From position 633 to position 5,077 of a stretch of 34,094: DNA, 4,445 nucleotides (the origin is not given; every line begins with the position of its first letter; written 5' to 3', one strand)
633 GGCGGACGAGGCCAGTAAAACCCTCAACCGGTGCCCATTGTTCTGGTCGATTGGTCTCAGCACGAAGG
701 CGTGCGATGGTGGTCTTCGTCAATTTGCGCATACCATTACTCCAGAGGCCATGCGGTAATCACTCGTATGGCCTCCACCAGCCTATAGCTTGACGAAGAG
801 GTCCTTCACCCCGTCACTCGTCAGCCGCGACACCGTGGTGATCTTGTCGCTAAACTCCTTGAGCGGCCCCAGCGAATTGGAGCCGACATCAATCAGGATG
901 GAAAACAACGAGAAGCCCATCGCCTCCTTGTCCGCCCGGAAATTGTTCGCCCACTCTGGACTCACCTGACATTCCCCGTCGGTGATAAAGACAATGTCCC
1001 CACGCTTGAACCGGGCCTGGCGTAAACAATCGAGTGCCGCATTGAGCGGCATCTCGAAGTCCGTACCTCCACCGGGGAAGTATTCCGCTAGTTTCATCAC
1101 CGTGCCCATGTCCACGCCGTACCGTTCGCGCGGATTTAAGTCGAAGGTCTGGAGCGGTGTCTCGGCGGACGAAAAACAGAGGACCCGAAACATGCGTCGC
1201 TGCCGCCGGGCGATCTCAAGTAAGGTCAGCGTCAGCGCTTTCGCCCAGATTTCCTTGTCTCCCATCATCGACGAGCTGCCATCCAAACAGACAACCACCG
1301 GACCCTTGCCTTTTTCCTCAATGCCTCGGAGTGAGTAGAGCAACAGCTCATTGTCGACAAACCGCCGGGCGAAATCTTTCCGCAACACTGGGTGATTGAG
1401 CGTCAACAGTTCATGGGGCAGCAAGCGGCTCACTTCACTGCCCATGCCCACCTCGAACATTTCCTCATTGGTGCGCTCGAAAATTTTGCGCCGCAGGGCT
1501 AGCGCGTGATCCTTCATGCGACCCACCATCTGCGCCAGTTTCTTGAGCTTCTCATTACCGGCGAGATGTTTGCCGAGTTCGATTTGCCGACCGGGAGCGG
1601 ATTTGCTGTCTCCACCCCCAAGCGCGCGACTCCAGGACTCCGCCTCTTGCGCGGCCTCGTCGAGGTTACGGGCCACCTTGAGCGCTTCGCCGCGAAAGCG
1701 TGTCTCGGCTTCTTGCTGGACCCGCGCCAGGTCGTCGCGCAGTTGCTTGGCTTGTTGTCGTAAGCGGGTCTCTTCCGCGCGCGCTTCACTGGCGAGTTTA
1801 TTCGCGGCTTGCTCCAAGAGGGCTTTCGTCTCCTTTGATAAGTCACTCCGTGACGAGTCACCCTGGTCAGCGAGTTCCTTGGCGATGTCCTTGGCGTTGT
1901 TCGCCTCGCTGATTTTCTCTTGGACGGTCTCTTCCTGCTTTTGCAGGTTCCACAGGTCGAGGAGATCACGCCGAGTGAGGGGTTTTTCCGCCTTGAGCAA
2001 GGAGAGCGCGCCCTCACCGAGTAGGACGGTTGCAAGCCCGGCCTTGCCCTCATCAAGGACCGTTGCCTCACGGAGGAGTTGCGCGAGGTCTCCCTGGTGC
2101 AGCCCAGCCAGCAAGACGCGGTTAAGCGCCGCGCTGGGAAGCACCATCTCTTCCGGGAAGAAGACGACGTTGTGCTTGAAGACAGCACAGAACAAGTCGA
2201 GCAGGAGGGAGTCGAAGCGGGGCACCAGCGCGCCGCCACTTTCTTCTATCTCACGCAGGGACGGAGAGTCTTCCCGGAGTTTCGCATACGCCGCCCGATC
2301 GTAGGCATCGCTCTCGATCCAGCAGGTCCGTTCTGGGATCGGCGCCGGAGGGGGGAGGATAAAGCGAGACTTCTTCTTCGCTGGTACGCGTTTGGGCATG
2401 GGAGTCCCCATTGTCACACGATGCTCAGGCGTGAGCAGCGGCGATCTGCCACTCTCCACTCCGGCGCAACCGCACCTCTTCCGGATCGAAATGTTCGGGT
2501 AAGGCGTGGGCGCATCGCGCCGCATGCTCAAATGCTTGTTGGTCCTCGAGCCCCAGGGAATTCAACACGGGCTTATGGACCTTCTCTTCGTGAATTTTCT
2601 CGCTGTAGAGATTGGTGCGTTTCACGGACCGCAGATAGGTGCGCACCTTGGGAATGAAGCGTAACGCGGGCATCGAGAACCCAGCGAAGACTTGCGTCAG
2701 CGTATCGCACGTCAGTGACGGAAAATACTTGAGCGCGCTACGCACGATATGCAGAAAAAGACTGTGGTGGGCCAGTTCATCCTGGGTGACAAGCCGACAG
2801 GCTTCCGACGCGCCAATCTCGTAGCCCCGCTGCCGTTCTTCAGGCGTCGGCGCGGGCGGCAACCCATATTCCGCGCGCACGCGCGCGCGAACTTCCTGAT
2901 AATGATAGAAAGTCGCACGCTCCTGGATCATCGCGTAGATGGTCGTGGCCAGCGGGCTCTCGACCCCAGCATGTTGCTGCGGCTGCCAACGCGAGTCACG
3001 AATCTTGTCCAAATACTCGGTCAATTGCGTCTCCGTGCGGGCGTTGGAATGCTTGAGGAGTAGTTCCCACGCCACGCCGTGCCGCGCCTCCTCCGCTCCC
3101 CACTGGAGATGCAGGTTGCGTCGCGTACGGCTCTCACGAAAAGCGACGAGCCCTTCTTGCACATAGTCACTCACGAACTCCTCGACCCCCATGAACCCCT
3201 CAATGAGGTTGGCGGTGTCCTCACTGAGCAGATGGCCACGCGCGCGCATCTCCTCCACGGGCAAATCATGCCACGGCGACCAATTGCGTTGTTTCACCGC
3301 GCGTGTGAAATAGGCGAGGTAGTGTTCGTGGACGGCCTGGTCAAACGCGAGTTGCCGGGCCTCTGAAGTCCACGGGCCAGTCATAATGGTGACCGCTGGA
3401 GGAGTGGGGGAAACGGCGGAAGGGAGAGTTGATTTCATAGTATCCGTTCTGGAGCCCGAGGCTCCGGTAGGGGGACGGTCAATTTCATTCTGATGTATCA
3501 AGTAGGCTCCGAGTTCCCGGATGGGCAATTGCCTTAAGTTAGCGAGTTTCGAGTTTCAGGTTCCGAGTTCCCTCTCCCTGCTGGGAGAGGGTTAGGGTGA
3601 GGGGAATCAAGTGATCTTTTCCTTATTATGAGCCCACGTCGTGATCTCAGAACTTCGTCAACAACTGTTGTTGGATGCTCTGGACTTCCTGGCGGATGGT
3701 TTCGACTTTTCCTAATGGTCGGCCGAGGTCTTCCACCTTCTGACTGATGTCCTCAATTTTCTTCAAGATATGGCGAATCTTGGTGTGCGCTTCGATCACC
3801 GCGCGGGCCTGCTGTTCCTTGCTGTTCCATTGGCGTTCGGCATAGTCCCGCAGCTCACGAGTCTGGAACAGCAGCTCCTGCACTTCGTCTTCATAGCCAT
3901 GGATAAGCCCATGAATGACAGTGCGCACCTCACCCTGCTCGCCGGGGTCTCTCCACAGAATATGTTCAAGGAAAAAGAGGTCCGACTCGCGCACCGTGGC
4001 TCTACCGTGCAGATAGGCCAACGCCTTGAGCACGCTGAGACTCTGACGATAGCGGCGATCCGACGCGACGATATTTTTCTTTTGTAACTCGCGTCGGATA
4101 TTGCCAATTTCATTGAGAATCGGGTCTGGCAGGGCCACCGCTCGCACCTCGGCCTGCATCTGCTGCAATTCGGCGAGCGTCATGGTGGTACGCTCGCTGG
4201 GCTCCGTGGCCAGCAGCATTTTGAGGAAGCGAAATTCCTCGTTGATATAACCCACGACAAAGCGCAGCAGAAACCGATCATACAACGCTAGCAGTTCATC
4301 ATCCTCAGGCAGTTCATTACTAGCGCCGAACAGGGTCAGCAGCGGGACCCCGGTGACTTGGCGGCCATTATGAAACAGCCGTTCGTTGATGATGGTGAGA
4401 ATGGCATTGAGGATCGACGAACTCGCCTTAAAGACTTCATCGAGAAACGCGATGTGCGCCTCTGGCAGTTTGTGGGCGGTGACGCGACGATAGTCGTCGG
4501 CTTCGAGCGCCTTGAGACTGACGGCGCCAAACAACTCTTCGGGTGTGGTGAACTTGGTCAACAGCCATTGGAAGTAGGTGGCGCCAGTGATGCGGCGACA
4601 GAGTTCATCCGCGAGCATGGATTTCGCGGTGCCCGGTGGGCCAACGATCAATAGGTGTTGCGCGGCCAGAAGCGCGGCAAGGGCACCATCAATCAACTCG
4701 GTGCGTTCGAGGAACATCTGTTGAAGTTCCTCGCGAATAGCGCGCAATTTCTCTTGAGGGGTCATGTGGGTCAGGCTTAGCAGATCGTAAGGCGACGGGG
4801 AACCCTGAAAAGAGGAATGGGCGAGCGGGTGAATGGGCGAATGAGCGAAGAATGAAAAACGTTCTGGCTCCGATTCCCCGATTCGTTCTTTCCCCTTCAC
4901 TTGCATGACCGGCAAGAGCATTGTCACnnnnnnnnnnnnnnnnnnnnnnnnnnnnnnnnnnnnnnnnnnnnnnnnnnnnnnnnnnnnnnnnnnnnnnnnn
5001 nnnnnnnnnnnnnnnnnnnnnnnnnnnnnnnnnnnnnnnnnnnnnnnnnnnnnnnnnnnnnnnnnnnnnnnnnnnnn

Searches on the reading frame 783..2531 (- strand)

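Call 70: search_protein_families(library=pfam, proteins=[window:783-2531:-], max_evalue=0.00001)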
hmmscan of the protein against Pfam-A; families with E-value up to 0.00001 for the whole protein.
window:783-2531:- (582 aa): 1 family
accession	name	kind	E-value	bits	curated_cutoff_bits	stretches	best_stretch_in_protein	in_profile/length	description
PF13519.12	VWA_2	-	2.1e-07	31.9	27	1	412-520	1-107/107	von Willebrand factor type A domain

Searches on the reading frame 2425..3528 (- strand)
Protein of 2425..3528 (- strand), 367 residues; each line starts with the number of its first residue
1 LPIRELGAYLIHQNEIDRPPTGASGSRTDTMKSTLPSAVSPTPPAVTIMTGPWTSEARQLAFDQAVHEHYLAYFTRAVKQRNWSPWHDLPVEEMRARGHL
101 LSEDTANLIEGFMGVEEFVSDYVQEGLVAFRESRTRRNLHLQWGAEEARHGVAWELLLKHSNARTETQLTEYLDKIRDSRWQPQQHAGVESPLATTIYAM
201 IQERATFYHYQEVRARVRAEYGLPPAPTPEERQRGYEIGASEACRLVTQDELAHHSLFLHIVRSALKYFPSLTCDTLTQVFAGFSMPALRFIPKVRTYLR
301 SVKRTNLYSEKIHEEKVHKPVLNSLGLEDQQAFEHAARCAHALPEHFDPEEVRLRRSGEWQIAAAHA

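Call 70: search_protein_families(library=pfam, proteins=[window:2425-3528:-], max_evalue=0.00001)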
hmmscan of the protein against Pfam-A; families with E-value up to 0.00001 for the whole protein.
window:2425-3528:- (367 aa): 1 family
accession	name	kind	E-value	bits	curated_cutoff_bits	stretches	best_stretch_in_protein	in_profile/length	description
PF03405.20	FA_desaturase_2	-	4e-09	36.2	22.7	1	142-340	104-289/325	Fatty acid desaturase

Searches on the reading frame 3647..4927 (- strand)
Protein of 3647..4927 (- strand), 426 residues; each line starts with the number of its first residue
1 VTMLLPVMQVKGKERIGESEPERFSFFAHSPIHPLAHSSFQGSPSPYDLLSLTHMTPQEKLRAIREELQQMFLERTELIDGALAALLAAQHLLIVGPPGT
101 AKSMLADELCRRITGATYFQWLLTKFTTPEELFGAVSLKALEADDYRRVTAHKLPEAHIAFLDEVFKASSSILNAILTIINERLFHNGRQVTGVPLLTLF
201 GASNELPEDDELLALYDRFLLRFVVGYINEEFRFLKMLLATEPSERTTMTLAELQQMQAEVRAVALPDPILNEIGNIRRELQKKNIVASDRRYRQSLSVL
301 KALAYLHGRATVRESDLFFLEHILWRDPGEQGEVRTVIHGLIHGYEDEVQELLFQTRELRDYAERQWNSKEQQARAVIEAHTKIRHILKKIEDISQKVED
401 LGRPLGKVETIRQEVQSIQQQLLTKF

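Call 70: search_protein_families(library=pfam, proteins=[window:3647-4927:-], max_evalue=0.00001)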
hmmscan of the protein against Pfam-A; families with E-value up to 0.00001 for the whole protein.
window:3647-4927:- (426 aa): 3 families
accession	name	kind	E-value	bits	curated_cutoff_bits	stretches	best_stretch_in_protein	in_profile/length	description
PF20030.5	bpMoxR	-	1.1e-56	191.7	27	1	60-248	2-188/205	MoxR domain in the MoxR-vWA-beta-propeller ternary systems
PF07728.20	AAA_5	-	2.1e-27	96.2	22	1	91-219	1-139/139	AAA domain (dynein-related subfamily)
PF17868.7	AAA_lid_8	-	7.5e-22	77.4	22.8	1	270-338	2-72/72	AAA lid domain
